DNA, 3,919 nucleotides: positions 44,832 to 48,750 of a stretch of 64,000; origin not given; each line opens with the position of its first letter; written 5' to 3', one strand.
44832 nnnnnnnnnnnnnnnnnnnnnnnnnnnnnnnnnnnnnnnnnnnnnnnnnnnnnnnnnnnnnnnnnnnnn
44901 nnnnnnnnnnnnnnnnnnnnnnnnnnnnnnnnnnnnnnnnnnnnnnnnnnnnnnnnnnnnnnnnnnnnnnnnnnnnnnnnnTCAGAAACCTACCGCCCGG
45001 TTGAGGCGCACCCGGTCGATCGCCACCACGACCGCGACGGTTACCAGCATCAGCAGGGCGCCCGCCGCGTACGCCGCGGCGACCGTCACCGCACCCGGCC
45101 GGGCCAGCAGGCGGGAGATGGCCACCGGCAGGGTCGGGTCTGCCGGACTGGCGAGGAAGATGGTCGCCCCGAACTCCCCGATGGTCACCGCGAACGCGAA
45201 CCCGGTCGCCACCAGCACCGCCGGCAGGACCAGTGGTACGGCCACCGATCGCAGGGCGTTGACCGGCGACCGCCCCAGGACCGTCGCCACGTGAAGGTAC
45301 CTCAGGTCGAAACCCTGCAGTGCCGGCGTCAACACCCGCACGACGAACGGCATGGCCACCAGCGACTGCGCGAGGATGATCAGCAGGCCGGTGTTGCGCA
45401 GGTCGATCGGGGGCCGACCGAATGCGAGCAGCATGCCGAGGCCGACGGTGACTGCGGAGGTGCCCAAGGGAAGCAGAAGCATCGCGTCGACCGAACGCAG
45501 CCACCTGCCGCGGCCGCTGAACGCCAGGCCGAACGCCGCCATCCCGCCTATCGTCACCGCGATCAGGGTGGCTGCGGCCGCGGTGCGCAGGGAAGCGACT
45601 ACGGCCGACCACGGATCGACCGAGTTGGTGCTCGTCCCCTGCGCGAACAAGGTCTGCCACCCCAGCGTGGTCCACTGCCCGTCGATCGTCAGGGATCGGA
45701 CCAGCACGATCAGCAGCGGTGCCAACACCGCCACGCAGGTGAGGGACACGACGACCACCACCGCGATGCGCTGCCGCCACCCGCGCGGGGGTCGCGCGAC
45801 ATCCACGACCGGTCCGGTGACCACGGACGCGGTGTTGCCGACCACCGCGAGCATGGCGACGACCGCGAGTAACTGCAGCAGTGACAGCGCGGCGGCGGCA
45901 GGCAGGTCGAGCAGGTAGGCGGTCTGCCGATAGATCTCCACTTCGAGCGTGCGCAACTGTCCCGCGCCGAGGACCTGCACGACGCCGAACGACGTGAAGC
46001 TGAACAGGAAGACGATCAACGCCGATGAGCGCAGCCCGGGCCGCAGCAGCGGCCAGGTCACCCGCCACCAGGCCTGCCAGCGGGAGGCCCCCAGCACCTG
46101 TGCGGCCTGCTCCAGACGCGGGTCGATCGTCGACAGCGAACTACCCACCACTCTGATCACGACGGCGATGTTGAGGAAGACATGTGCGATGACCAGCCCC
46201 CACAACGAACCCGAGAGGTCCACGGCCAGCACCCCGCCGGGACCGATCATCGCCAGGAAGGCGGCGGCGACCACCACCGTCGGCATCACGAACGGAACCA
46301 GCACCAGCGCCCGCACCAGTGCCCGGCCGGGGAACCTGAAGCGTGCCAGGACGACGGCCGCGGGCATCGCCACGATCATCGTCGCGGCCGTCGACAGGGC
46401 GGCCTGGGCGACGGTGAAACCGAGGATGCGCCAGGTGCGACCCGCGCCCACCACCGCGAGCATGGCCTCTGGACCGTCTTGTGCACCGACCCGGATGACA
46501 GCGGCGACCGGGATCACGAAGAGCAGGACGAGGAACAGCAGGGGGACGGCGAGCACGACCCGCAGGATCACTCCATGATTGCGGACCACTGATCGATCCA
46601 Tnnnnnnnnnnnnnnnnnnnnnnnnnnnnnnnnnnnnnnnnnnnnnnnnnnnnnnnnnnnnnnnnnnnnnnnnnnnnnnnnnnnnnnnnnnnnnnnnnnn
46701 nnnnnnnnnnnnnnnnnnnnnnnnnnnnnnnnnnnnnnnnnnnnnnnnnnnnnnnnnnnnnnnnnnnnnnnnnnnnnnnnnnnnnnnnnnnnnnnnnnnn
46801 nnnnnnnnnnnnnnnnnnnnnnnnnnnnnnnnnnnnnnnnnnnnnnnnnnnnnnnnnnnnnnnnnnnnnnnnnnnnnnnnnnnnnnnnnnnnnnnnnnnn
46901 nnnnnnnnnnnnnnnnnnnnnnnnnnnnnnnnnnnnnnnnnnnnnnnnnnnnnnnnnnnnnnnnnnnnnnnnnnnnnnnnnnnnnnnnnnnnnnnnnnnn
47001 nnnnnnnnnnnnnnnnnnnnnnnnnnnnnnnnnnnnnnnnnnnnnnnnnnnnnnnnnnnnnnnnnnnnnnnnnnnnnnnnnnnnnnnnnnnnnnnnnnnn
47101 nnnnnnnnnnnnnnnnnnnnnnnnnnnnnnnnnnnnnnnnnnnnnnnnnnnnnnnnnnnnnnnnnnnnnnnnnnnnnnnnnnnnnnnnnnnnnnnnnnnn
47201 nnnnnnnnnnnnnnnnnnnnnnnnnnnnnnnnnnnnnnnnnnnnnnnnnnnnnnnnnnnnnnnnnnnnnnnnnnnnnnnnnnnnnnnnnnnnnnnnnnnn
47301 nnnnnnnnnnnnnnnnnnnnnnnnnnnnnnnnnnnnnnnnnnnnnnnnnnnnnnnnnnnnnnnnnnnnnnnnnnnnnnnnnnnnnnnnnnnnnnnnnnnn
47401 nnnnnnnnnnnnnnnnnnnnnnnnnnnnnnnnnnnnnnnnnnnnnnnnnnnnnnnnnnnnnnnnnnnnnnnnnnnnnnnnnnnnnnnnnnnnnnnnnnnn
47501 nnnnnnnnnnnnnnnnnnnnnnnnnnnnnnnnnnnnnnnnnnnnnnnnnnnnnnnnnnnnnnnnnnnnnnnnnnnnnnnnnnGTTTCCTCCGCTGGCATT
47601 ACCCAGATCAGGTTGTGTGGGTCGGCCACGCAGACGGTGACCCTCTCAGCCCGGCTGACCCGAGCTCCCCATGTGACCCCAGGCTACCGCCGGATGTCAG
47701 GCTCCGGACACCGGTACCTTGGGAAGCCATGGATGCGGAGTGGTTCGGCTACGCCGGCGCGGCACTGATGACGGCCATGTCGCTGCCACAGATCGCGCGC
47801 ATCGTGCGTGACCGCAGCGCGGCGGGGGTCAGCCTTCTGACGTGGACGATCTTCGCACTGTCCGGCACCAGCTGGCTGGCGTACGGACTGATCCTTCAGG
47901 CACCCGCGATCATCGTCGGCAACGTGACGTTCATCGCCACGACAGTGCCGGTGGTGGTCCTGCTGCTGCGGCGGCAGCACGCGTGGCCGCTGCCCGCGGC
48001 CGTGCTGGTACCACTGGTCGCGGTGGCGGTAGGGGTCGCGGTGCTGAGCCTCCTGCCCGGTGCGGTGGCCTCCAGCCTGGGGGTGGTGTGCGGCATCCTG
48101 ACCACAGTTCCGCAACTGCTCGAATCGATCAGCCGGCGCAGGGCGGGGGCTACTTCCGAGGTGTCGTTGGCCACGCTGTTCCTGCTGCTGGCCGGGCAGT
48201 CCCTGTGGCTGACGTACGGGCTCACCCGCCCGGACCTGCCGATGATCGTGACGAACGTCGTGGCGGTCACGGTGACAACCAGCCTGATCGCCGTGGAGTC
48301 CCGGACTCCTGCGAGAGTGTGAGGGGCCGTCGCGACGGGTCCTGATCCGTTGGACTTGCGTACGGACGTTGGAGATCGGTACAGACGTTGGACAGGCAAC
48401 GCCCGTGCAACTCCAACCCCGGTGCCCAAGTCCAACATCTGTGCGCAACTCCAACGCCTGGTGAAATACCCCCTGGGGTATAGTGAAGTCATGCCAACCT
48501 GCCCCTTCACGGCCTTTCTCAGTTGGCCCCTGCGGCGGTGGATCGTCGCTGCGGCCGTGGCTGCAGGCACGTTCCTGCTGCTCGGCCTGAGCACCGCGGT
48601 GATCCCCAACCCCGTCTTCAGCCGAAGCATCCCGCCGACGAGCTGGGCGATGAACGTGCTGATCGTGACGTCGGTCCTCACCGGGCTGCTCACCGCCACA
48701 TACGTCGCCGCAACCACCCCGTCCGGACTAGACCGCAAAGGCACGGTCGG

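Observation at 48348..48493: Six phased GTTGGA(C/G) motifs in mirror symmetry over a leaderless-type promoter of a CxxC-membrane-protein/TDT-transporter operon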

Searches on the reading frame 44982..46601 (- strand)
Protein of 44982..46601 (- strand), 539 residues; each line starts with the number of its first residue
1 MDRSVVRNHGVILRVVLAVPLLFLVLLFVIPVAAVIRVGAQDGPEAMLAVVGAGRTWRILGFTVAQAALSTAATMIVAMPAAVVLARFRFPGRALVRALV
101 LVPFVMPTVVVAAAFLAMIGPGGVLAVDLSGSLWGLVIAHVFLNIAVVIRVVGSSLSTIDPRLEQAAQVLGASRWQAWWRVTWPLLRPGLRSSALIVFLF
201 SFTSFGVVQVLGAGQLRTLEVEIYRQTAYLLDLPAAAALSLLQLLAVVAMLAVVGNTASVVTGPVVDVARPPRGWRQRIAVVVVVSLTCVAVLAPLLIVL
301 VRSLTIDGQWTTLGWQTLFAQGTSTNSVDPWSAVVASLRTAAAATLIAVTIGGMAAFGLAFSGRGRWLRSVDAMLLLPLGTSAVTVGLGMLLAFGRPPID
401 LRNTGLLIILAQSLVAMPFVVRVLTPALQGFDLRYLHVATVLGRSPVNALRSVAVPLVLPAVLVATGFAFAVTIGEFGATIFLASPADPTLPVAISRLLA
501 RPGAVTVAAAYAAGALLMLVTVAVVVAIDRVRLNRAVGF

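Call 8: search_protein_families(library=pfam, proteins=[window:44982-46601:-], max_evalue=0.01)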
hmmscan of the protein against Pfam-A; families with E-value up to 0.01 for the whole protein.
window:44982-46601:- (539 aa): 1 family
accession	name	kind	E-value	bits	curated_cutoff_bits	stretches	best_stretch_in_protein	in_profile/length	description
PF00528.27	BPD_transp_1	-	1.5e-16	61.1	26.4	2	79-252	2-174/184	Binding-protein-dependent transport system inner membrane component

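Call 9: search_protein_families(library=ncbifam, proteins=[window:44982-46601:-], max_evalue=0.01)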
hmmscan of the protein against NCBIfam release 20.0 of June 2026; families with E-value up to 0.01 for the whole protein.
window:44982-46601:- (539 aa): 33 families (the best 25 are shown)
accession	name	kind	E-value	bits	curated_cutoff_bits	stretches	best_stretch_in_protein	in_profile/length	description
TIGR01581.1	Mo_ABC_porter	hypoth_equivalog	1.9e-52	178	210.3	2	60-251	23-222/225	ABC transporter permease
TIGR02141.1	modB_ABC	equivalog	7e-44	149.9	182.6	2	63-253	3-201/208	molybdate ABC transporter permease subunit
TIGR00969.1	3a0106s02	subfamily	7.4e-42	143.7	240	2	14-251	17-264/272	sulfate ABC transporter permease subunit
NF011624.0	PRK15050.1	equivalog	6.1e-39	133.9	247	2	15-252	26-280/297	2-aminoethylphosphonate ABC transporter permease subunit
TIGR03262.1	PhnU2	equivalog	1.4e-38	132.9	593.25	1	14-527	4-530/546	putative 2-aminoethylphosphonate ABC transporter permease subunit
NF006951.0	PRK09433.1-2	equivalog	4.3e-37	127.9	788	1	19-531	15-528/535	thiamine/thiamine pyrophosphate ABC transporter permease ThiP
TIGR02139.1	permease_CysT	equivalog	4.5e-37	128.1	246.1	2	13-254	5-255/265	sulfate ABC transporter permease subunit CysT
NF006952.0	PRK09433.1-3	equivalog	2.3e-36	125.7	679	1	21-530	22-529/534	thiamine/thiamine pyrophosphate ABC transporter permease ThiP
NF006939.0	PRK09421.1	equivalog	1.2e-35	123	262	2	56-253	8-214/230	molybdate ABC transporter permease subunit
TIGR03255.1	PhnV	equivalog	4.3e-35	121.7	358.7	2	277-530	12-263/270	2-aminoethylphosphonate ABC transport system, membrane component PhnV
NF006954.0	PRK09433.1-5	equivalog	9e-35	120.3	821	1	44-534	31-524/530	thiamine/thiamine pyrophosphate ABC transporter permease ThiP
TIGR01253.1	thiP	equivalog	1.6e-34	119.8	395.1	1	26-522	15-514/519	thiamine/thiamine pyrophosphate ABC transporter permease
TIGR03226.1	PhnU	equivalog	7.6e-31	107.7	283.45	2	16-254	45-300/311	2-aminoethylphosphonate ABC transporter permease subunit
NF006955.0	PRK09433.2-3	equivalog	2.7e-30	105.5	801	1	25-527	21-527/543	thiamine/thiamine pyrophosphate ABC transporter permease ThiP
TIGR02140.1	permease_CysW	equivalog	1.7e-29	103.1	329.1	2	15-251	4-250/261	sulfate ABC transporter permease subunit CysW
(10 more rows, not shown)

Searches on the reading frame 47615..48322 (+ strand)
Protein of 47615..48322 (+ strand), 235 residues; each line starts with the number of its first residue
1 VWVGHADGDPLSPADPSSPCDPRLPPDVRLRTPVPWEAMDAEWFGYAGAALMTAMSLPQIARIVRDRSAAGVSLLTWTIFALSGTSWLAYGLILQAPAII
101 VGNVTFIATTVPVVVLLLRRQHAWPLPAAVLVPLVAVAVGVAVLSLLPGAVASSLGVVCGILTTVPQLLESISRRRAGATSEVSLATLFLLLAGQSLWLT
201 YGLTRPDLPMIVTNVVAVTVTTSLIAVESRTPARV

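Call 8: search_protein_families(library=pfam, proteins=[window:47615-48322:+], max_evalue=0.01)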
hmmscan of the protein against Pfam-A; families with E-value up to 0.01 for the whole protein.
window:47615-48322:+ (235 aa): 3 families
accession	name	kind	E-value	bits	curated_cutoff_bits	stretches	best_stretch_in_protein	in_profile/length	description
PF04193.19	PQ-loop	-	1.4e-12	47.6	22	2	42-97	3-58/61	PQ loop repeat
PF03083.21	MtN3_slv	-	3.2e-11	43.5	23.7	2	56-109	18-71/87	Sugar efflux transporter for intercellular exchange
PF07578.16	LAB_N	-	0.00049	20.6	26.7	0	189-220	34-65/71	Lipid A Biosynthesis N-terminal domain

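Call 9: search_protein_families(library=ncbifam, proteins=[window:47615-48322:+], max_evalue=0.01)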
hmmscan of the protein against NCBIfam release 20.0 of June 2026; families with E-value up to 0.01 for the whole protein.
window:47615-48322:+ (235 aa): 3 families
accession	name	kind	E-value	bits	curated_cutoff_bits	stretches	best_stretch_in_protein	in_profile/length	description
NF037968.1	SemiSWEET_2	subfamily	3.7e-26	91.1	80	2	156-228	1-73/76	SemiSWEET transporter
NF037969.1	SemiSWEET_3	subfamily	1.2e-13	51.2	100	2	56-115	26-87/97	SemiSWEET transporter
NF037967.1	SemiSWEET_1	subfamily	8.1e-10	39.1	200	1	45-218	1-186/196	SemiSWEET transporter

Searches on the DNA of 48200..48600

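Call 28: search_rna_families(source=window, start=48200, end=48600, threshold=evalue, max_evalue=10)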
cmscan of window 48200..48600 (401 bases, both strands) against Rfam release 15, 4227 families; matches with E-value up to 10: 5.
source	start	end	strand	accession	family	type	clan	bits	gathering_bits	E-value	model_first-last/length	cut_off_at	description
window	48349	48436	-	RF03857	mir-3129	Gene; miRNA;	-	18.1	90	0.56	1-82/82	no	mir-3129 microRNA precursor family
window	48546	48583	-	RF02468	Ms_IGR-4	Gene; sRNA;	-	16.1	55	4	1-38/38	no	Mycobacterium sRNA Ms_IGR-4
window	48524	48588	+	RF00753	mir-503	Gene; miRNA;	-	13.4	54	7.1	1-71/71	no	mir-503 microRNA precursor family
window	48290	48374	+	RF02246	Six3os1_1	Gene; lncRNA;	-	12.5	50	2.1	1-87/87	no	Six3os1 conserved region 1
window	48428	48471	-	RF02186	ST7-OT3_4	Gene; lncRNA;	-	10.6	80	4.3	1-73/73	no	ST7 overlapping transcript 3 conserved region 4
